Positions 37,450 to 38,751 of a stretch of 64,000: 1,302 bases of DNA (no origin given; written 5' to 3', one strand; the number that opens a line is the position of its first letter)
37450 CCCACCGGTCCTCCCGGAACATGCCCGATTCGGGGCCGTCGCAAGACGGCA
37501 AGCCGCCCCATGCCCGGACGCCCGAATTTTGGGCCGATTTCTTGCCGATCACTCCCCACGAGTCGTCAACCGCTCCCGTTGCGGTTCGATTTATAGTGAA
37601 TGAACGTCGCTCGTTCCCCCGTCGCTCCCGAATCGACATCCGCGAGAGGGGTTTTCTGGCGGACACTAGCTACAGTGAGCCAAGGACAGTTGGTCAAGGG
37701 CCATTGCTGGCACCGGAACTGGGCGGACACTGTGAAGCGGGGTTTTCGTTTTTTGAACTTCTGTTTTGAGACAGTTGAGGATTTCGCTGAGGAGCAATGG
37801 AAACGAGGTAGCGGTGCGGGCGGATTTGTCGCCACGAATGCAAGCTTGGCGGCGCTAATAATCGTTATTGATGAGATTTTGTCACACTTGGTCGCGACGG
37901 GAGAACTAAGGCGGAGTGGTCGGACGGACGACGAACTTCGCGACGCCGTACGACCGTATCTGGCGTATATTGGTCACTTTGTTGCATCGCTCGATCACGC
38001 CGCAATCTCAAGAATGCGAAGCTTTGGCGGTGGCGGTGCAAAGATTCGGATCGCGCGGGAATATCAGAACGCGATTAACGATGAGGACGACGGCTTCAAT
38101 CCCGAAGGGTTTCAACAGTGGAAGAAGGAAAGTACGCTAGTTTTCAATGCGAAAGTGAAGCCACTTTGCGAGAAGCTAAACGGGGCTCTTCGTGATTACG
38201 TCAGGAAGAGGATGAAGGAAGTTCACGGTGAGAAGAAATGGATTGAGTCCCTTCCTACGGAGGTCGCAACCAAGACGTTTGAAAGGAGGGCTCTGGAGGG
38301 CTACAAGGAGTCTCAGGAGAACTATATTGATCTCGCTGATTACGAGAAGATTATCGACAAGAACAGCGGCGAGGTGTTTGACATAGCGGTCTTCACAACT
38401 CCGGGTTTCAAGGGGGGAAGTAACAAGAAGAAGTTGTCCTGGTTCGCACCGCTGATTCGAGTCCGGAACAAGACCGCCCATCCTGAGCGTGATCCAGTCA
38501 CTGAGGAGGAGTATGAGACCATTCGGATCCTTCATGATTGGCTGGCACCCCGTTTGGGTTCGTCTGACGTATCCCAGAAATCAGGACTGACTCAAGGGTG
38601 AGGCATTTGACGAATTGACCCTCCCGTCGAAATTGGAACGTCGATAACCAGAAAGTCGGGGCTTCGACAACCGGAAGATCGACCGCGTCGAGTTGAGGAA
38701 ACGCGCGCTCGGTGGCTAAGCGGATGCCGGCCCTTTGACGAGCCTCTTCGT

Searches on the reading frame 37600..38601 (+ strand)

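Call 3: search_protein_families(library=pfam, proteins=[window:37600-38601:+], max_evalue=0.01)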
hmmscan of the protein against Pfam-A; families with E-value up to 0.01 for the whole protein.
window:37600-38601:+ (333 aa): 2 families
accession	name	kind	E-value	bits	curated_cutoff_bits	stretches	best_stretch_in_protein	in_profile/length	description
PF18731.6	HEPN_Swt1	-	2.5e-07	31.4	27.5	1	193-310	6-106/115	Swt1-like HEPN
PF18735.6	HEPN_RiboL-PSP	-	0.0094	16.3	28.4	0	217-307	66-173/191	RiboL-PSP-HEPN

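Call 4: search_protein_families(library=padloc, proteins=[window:37600-38601:+], max_evalue=0.01)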
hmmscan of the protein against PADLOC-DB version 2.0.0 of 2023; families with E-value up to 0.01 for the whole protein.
window:37600-38601:+ (333 aa): 1 family
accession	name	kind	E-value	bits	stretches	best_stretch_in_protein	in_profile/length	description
PDLC04592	PDC-M34B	-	0.0024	15.6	1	195-260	70-141/192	-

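Call 5: search_protein_families(library=ncbifam, proteins=[window:37600-38601:+], max_evalue=0.1)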
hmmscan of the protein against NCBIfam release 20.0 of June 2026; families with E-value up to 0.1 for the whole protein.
window:37600-38601:+ (333 aa): 0 families
